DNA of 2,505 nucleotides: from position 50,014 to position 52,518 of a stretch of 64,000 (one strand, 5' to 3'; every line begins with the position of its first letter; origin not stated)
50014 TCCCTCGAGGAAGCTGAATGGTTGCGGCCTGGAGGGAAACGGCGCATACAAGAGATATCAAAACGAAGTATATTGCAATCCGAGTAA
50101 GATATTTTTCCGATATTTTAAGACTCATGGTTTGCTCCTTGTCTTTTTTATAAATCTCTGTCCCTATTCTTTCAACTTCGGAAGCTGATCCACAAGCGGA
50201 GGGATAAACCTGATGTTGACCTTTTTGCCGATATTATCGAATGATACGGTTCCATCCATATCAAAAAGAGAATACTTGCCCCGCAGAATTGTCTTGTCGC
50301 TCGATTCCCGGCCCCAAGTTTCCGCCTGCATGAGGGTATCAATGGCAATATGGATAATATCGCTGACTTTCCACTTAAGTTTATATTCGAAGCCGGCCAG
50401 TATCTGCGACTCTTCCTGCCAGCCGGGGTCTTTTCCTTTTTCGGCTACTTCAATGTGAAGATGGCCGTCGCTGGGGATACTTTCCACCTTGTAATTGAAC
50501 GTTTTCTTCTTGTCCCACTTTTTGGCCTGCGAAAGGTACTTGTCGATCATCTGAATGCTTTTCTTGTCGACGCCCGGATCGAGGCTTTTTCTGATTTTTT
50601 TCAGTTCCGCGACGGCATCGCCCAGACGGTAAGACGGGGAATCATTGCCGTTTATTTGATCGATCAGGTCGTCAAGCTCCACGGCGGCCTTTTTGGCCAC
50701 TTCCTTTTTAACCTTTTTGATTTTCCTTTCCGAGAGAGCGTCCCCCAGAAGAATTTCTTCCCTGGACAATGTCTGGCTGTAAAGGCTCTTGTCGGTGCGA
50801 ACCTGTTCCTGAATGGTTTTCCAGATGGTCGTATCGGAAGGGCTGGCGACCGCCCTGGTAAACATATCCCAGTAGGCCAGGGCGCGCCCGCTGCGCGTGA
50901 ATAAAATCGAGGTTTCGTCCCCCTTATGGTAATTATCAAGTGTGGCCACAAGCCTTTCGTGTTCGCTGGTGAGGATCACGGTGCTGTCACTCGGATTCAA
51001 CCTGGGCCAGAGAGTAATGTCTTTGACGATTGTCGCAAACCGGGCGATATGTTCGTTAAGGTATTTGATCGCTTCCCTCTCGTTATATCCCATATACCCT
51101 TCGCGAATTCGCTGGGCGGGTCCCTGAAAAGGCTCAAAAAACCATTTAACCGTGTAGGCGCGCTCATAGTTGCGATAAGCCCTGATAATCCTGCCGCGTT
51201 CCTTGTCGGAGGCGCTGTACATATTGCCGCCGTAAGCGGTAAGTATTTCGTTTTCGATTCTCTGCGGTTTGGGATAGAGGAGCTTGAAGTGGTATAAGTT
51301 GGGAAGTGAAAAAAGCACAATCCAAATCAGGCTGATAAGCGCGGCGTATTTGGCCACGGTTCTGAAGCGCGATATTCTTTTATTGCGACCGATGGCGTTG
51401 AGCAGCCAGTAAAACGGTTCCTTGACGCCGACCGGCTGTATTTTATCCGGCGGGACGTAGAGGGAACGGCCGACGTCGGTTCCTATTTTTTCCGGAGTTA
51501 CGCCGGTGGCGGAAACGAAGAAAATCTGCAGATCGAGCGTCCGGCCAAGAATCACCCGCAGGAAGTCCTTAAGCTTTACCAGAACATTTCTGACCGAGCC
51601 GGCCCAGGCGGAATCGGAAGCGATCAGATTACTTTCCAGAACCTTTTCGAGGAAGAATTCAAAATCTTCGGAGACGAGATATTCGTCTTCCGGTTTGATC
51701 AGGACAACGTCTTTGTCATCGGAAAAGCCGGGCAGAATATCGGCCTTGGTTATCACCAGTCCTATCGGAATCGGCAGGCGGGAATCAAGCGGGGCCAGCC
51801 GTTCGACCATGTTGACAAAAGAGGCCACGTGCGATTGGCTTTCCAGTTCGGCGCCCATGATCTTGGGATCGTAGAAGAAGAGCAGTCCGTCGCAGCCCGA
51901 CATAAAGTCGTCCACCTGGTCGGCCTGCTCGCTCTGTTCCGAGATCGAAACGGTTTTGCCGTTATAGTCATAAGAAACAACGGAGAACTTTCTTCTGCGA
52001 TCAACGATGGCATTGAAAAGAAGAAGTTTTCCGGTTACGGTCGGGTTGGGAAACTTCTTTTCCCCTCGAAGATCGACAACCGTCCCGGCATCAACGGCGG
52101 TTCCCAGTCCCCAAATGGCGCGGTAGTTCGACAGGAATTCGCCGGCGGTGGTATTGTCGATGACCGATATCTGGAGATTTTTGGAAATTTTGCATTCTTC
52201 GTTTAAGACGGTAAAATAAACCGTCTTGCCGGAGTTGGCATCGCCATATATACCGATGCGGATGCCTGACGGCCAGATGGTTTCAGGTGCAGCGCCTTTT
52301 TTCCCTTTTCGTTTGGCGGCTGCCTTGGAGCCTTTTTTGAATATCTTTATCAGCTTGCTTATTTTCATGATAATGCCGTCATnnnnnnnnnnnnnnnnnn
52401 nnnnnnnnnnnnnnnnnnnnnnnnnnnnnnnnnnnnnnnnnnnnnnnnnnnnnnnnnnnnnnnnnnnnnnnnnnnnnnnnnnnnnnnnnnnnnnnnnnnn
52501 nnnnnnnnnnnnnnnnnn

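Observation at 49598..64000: Hybrid type VI secretion system: subtype-iii tail with an unrecognised membrane complex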

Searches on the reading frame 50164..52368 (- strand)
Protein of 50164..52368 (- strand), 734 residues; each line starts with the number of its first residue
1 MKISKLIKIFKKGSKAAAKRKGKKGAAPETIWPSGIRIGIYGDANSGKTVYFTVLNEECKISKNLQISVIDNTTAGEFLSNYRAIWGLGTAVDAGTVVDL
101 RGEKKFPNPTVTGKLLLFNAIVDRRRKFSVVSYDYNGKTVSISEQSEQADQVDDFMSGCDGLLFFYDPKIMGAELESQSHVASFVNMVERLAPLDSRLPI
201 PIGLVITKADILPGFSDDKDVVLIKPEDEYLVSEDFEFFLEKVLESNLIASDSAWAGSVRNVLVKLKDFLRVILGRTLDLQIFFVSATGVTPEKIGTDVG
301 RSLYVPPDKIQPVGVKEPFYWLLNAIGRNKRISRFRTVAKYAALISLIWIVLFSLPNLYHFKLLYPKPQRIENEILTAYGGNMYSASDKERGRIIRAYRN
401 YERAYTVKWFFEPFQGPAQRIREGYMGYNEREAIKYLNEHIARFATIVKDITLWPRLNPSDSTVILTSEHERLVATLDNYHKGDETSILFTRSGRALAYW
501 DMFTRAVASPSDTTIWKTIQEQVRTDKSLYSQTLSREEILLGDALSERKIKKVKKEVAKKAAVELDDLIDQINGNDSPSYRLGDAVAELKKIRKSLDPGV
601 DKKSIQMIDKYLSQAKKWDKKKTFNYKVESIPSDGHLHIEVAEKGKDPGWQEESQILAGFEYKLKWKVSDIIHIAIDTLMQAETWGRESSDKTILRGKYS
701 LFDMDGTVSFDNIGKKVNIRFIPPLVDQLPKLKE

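Call 4: search_protein_families(library=pfam, proteins=[window:50164-52368:-], max_evalue=0.01)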
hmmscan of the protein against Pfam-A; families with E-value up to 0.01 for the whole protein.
window:50164-52368:- (734 aa): 1 family
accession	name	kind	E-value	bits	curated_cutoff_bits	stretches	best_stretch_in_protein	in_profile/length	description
PF19993.5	DO-GTPase2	-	0.0025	18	27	0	142-211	106-173/226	Double-GTPase 2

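Call 5: search_protein_families(library=ncbifam, proteins=[window:50164-52368:-], max_evalue=0.1)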
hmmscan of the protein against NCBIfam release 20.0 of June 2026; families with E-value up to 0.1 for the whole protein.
window:50164-52368:- (734 aa): 1 family
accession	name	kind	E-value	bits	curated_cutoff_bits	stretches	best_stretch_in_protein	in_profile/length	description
NF003159.0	PRK04132.1-4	equivalog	0.0044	15.1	999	1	548-705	419-566/852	replication factor C small subunit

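Call 16: find_related_loci(query=window:50164-52368:-, collection=genome_contigs, flank=6000)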
Query window:50164-52368:- (734 aa) in genome_contigs; peptide patterns used: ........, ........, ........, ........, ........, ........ (x = any residue, [..] = any of these).
70 stretches matched a pattern; 45 encode a relative of the query (tblastn E <= 1e-3); 45 distinct loci.
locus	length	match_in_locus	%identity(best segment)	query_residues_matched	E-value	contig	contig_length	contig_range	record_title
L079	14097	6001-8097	65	32-733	0e+0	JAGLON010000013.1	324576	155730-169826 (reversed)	MAG: Candidatus Zixiibacteriota bacterium isolate RS_7_36 ROV157_7.bin.36.fa_13, whole genome shotgun sequence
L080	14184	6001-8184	63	1-733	0e+0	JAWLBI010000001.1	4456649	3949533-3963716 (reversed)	MAG: Candidatus Zixiibacteriota bacterium isolate AC1.147 AC1.147.fa-1, whole genome shotgun sequence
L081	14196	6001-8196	64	1-733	0e+0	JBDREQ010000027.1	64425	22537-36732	MAG: Candidatus Zixiibacteriota bacterium isolate MEGAHIT-group-1.322 k141_5596864, whole genome shotgun sequence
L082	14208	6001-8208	63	1-734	0e+0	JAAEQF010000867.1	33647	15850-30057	MAG: FCB group bacterium isolate Gpa_11 GpaG_CONTIG5027153, whole genome shotgun sequence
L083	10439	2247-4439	61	1-732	0e+0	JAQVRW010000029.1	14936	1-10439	MAG: Candidatus Zixiibacteriota bacterium isolate STF1_26 NODE_11013_length_14936_cov_2.729421_Sandtown_F1, whole genome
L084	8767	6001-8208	60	1-732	0e+0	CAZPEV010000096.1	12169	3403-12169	MAG TPA_asm: uncultured Ignavibacteriales bacterium isolate binchicken_co261_18 genome assembly, contig: NODE_335_length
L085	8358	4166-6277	62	31-734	0e+0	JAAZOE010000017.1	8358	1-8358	MAG: Candidatus Zixiibacteriota bacterium isolate AS27yjCOA_31 5470_AS27, whole genome shotgun sequence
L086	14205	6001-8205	58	3-732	0e+0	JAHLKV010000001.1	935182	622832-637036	MAG: bacterium isolate MAG50 NODE_10_length_935182_cov_2069.325792, whole genome shotgun sequence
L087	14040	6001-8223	58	1-734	0e+0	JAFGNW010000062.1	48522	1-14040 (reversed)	MAG: Candidatus Zixiibacteriota bacterium isolate Zod_Metabat.57 k87_1662776, whole genome shotgun sequence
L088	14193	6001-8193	61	1-732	0e+0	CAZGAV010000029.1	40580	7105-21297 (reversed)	MAG TPA_asm: uncultured Ignavibacteriales bacterium isolate binchicken_co150_3 genome assembly, contig: NODE_2009_length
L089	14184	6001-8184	56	3-733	0e+0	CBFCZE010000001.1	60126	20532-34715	MAG TPA_asm: uncultured bacterium isolate SRR26215683_binner13_Refined_79 genome assembly, contig: ERZ25073488.90, whole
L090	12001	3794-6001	58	1-733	0e+0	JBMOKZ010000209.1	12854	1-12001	MAG: Candidatus Zixiibacteriota bacterium isolate Betzabe_MAG011 MAG011_209, whole genome shotgun sequence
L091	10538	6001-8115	58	31-733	0e+0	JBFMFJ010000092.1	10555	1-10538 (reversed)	MAG: Candidatus Zixiibacteriota bacterium isolate MAG268 MAG268_92, whole genome shotgun sequence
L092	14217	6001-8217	56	1-733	0e+0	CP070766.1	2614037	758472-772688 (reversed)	MAG: Candidatus Zixiibacteriota bacterium isolate bin25 chromosome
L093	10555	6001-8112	55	32-734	0e+0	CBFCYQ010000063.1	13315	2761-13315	MAG TPA_asm: uncultured bacterium isolate SRR26215689_metabat2_8 genome assembly, contig: ERZ25073498.1665, whole genome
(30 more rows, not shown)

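Call 26: find_homologous_proteins(query=window:50164-52368:-, max_evalue=0.001)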
Query window:50164-52368:- (734 aa): 262 proteins with E <= 0.001 among 8000 candidates; the best 120 are listed.
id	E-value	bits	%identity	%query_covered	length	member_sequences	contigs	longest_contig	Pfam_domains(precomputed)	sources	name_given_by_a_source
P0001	0.0e+0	1652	100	100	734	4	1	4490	-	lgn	-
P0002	0.0e+0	1304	77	99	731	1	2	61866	PF19993.6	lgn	-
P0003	0.0e+0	1161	68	100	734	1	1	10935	-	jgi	-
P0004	0.0e+0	1114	65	96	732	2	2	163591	-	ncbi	ncbi:MAG: GTPase domain-containing protein [candidate division Zixibacteria bacterium]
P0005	0.0e+0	1107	66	96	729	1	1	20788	-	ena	-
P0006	0.0e+0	1090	65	96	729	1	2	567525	-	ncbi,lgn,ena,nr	ncbi:MAG: GTPase domain-containing protein [candidate division Zixibacteria bacterium]|nr:GTPase dom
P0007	0.0e+0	1089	63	100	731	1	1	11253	-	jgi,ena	-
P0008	0.0e+0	1085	63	100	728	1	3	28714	-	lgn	-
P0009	0.0e+0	1078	62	100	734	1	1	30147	-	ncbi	-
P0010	0.0e+0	1075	63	100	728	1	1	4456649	PF19993.6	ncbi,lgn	ncbi:MAG: hypothetical protein R3F48_16155 [Candidatus Zixiibacteriota bacterium]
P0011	0.0e+0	1073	63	100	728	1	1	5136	-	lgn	-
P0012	0.0e+0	1038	62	96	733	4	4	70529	-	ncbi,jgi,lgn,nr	ncbi:MAG: hypothetical protein GYA46_00445 [candidate division Zixibacteria bacterium]|nr:hypothetic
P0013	1.4e-298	1010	59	100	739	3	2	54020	-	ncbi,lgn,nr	ncbi:MAG: hypothetical protein PHU88_01970 [candidate division Zixibacteria bacterium]|nr:hypothetic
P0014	2.4e-298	1009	60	100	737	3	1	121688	-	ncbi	-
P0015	3.9e-296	1002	61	100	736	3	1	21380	PF19993.6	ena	-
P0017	1.3e-293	994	62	100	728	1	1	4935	PF19993.6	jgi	jgi:hypothetical protein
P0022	6.4e-291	985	58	99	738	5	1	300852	PF19993.6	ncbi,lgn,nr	ncbi:MAG: GTPase domain-containing protein [candidate division Zixibacteria bacterium]|nr:GTPase dom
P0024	9.9e-291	984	58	100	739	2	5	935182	PF19993.6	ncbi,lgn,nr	ncbi:GTPase domain-containing protein [bacterium]|nr:GTPase domain-containing protein [bacterium]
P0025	4.2e-290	982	59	100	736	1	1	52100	PF19993.6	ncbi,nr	ncbi:hypothetical protein GF420_03455 [candidate division GN15 bacterium]|nr:hypothetical protein [c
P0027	3.0e-289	979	58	100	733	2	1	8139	PF19993.6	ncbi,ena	-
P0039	1.2e-283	961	57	99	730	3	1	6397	PF19993.6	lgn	-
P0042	1.1e-279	948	58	100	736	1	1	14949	PF19993.6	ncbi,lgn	ncbi:MAG: hypothetical protein ACOYVF_08400 [Candidatus Zixiibacteriota bacterium]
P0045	8.6e-279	945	54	100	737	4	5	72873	PF19993.6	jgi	-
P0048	1.8e-276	937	55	97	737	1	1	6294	PF19993.6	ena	-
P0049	1.9e-276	937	57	100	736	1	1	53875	PF19993.6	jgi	jgi:hypothetical protein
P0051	2.9e-276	936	57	96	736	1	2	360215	PF19993.6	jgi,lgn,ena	-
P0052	8.2e-276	935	56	100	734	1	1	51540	PF19993.6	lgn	-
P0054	1.9e-275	934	57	96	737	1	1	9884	PF19993.6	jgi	-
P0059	5.6e-273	925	57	100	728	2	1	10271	PF19993.6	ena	-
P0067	3.6e-270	916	54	100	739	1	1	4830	PF19993.6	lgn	-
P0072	5.1e-269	912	57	96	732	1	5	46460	PF19993.6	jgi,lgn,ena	-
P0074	1.4e-268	911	55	100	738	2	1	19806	PF19993.6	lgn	-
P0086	1.4e-264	898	54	100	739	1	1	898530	PF19993.6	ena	-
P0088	4.1e-264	896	52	100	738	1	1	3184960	PF19993.6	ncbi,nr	ncbi:MAG: hypothetical protein JSW34_07100 [Candidatus Zixiibacteriota bacterium]|nr:MAG: hypothetic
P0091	8.4e-264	895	55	100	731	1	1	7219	PF19993.6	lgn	-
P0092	1.0e-263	895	54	96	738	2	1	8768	PF19993.6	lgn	-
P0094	4.0e-263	893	54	100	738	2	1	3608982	PF19993.6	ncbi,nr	ncbi:MAG: hypothetical protein JSV52_01060 [Candidatus Zixiibacteriota bacterium]|nr:MAG: hypothetic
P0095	7.1e-263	892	54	96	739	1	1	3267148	PF19993.6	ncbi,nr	ncbi:MAG: hypothetical protein JSU74_09115 [Candidatus Zixiibacteriota bacterium]|nr:MAG: hypothetic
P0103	4.9e-260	883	53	100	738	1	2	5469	PF19993.6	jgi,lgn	jgi:hypothetical protein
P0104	7.1e-260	882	54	96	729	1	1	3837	PF19993.6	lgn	-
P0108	1.7e-258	878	55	100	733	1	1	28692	PF19993.6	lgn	-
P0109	1.7e-257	874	52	100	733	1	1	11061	PF19993.6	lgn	-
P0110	2.1e-257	874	54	97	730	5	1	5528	PF19993.6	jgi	-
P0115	3.2e-255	867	52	100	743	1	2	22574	PF19993.6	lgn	-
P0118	2.0e-254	864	54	100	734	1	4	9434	PF19993.6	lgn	-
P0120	1.0e-252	858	53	100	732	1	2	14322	PF19993.6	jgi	jgi:hypothetical protein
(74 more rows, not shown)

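Call 32: search_solved_structures(query=A1, max_evalue=10)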
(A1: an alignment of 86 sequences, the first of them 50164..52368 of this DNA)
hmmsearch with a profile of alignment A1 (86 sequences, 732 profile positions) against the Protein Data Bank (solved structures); distinct sequences matched with E-value up to 10: 6.
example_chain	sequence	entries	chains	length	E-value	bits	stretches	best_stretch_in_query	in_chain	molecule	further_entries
3jc8_Na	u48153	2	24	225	0.35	12.1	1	124-171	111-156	PilN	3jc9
6f1y_j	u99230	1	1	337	0.42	11.9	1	26-70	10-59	Cytoplasmic dynein 1 light intermediate chain 2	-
1i11_A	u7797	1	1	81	0.76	11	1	382-438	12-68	TRANSCRIPTION FACTOR SOX-5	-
8adb_A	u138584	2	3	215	0.8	10.9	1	181-210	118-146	Deubiquitinating enzyme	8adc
30dr_j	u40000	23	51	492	0.81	10.9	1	26-70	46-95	Cytoplasmic dynein 1 light intermediate chain 2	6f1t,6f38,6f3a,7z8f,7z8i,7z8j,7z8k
9dgq_q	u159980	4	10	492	1.5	10.1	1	26-64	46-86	Dynein light intermediate chain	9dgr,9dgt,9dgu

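Call 40: predict_structure(alignment_id=A1)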
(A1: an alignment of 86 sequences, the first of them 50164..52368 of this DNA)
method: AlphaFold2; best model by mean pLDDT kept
length: 734 residues; sequences in the alignment: 86
mean_pLDDT: 84.0   pTM: 0.53
mean pLDDT of the five models: 84.0, 83.9, 82.4, 81.6, 80.3
residues with pLDDT >= 90: 279; 70-90: 375; 50-70: 40; < 50: 40
segments of 3 or more residues with pLDDT < 50: 10-28, 92-99, 549-558
pLDDT, mean of each block of 10 residues (from residue 1): 52 42 43 91 88 93 91 90 82 48 79 91 94 90 79 90 92 85 88 82 94 89 85 87 90 94 94 88 94 78 82 94 93 89 89 91 92 85 78 92 91 91 78 87 90 81 83 90 84 93 85 81 89 88 76 42 70 85 86 75 84 90 91 84 84 81 91 85 78 89 90 87 89 78
secondary structure, 60 per line:
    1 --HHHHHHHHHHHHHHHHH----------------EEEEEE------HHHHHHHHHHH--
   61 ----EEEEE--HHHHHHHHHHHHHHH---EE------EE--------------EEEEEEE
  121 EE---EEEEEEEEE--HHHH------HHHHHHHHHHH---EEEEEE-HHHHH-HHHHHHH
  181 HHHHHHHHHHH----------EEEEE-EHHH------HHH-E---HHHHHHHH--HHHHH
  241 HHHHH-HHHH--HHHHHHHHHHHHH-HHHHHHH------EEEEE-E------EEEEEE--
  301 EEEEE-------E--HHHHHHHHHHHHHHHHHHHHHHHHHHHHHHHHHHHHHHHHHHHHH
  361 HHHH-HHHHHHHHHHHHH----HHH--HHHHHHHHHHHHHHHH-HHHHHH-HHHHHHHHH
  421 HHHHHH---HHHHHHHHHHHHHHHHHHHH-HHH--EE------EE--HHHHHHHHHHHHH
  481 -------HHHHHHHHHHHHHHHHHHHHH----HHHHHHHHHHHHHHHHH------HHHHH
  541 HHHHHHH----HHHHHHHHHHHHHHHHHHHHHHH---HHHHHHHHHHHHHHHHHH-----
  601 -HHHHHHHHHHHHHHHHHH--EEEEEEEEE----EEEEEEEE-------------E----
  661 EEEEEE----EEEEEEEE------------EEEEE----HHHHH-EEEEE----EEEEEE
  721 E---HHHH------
elements in order (helices of 4 or more, strands of 3 or more residues): H3-19 E36-41 H48-58 E65-69 H72-86 E114-122 E126-134 H137-140 H147-157 E161-166 H168-172 H174-191 E202-206 H226-233 H236-245 H247-250 H253-265 H267-273 E280-284 E293-298 E301-305 H316-364 H366-378 H388-403 H405-410 H412-426 H430-449 H468-480 H488-508 H513-529 H536-547 H552-574 H578-595 H602-619 E622-630 E635-642 E661-666 E671-678 E691-695 H700-704 E706-710 E715-721 H725-728

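Call 44: fold_search(model_id=the predicted structure, library=pdb)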
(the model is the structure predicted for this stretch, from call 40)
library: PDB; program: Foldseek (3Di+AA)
matches with E <= 10: 1082; with E <= 0.001: 18
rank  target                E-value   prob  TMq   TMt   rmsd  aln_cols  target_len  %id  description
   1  3t1o_A                2.2e-04  1.00  0.14  0.44  12.3       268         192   13  MglA bound to GDP (released 2011-08-31)
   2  7ol3_A                2.5e-04  1.00  0.19  0.30  18.9       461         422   10  Human ATL1 N417ins (catalytic core) (released 2021-07-21)
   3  9p82_A                2.9e-04  1.00  0.17  0.33  14.9       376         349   12  NTSR1-Gi-NTS(8-13) GTP-Bound Complex in the Canonical, AHD Closed State (C-Closed-GTP) (released 2026-03-25)
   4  2j69_A                2.9e-04  0.99  0.19  0.20  41.3       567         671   12  Bacterial dynamin-like protein BDLP (released 2006-12-04)
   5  6nz5_B                3.1e-04  1.00  0.23  0.35  11.1       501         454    9  YcjX-GDPCP (released 2019-09-18)
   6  5vgr_A                4.3e-04  1.00  0.18  0.28  22.0       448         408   10  Human Atlastin-3, GDP-bound (released 2017-05-17)
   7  9p84_A                5.0e-04  1.00  0.19  0.37  15.2       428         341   10  NTSR1-Gi-NTS(8-13) GTP-Bound Complex in the Non-Canonical, AHD Closed State (NC-Closed-GTP) (released 2026-03-25)
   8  3t1o_B                5.5e-04  1.00  0.14  0.46  12.0       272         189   15  MglA bound to GDP (released 2011-08-31)
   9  7ol3_B                6.0e-04  1.00  0.18  0.29  19.7       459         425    8  Human ATL1 N417ins (catalytic core) (released 2021-07-21)
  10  6xjn                  6.6e-04  1.00  0.17  0.27  22.9       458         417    9  Human atlastin-1 (residues 1-439) bound to GDP-Mg2+ exhibits an ordered amino terminus (released 2021-06-30)
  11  3t1q_A                7.0e-04  1.00  0.14  0.47  11.0       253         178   15  MglA bound to GppNHp in complex with MglB (released 2011-08-31)
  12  3t1t_A                7.0e-04  1.00  0.14  0.45  12.1       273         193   15  MglA bound to GDP in P1 tetrameric arrangement (released 2011-08-31)
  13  9pxw_A                7.7e-04  1.00  0.20  0.39  15.1       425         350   12  Latent-state naloxone-mu opioid receptor-Gi GDPbS complex (rebound) (released 2025-11-12)
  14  5ck3_D                7.7e-04  1.00  0.17  0.44   9.5       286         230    9  Signal recognition particle receptor SRb-GTP/SRX complex from Chaetomium thermophilum (released 2015-09-09)
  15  6b9f_A                8.0e-04  0.99  0.18  0.28  21.1       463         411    9  Human ATL1 mutant - F151S bound to GDPAlF4- (released 2017-12-06)
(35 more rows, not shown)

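Call 62: search_protein_representatives(alignment_id=A1)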
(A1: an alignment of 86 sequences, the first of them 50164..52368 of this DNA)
Query: 86 sequences, 732 profile positions. Proteins with E-value up to 0.001 (for the whole library): 162; up to 1e-10: 89; up to 1e-30: 70. The best 150 are listed.
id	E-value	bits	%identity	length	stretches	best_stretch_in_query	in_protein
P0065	0.0e+00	1194.4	-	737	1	1-731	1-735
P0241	5.0e-291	983.7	-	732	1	4-732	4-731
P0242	2.5e-290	981.4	-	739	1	1-732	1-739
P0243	8.1e-287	969.7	-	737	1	1-732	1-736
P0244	4.1e-284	960.8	-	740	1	1-732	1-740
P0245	1.3e-271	919.4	-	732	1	14-731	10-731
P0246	1.4e-268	909.4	-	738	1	5-732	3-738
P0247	1.5e-258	876.3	-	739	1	2-731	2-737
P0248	1.7e-249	846.4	-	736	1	1-732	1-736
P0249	1.5e-247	839.9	-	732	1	2-730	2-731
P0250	4.6e-247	838.3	-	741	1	2-732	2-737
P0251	3.7e-242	822.1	-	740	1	2-732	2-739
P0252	8.7e-220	748.1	-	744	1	2-731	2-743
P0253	3.9e-217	739.4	-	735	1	1-731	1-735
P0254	3.9e-217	739.4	-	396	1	1-396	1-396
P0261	7.0e-120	417.8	-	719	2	5-479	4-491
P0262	2.1e-112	393.1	-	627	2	5-411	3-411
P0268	3.0e-90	319.9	-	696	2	10-445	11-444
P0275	2.4e-74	267.3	-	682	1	8-441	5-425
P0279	2.4e-65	237.6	-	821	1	4-371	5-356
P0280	6.6e-64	232.8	-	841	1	6-436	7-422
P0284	2.6e-57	211.0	-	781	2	9-354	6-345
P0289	1.9e-54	201.5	-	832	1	5-360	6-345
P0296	5.3e-42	160.4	-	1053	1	33-373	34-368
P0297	7.8e-40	153.2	-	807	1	12-372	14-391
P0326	3.5e-11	58.5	-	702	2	184-354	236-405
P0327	5.6e-11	57.8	-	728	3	197-334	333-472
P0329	4.7e-10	54.7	-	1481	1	107-350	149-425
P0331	6.9e-10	54.2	-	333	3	260-325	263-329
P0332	7.9e-10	54.0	-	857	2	200-370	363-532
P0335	1.1e-08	50.2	-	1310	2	200-386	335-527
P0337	7.5e-08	47.5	-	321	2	31-212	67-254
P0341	9.9e-07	43.7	-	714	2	123-219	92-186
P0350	1.0e-05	40.4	-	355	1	32-210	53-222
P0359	2.2e-05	39.3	-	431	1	24-212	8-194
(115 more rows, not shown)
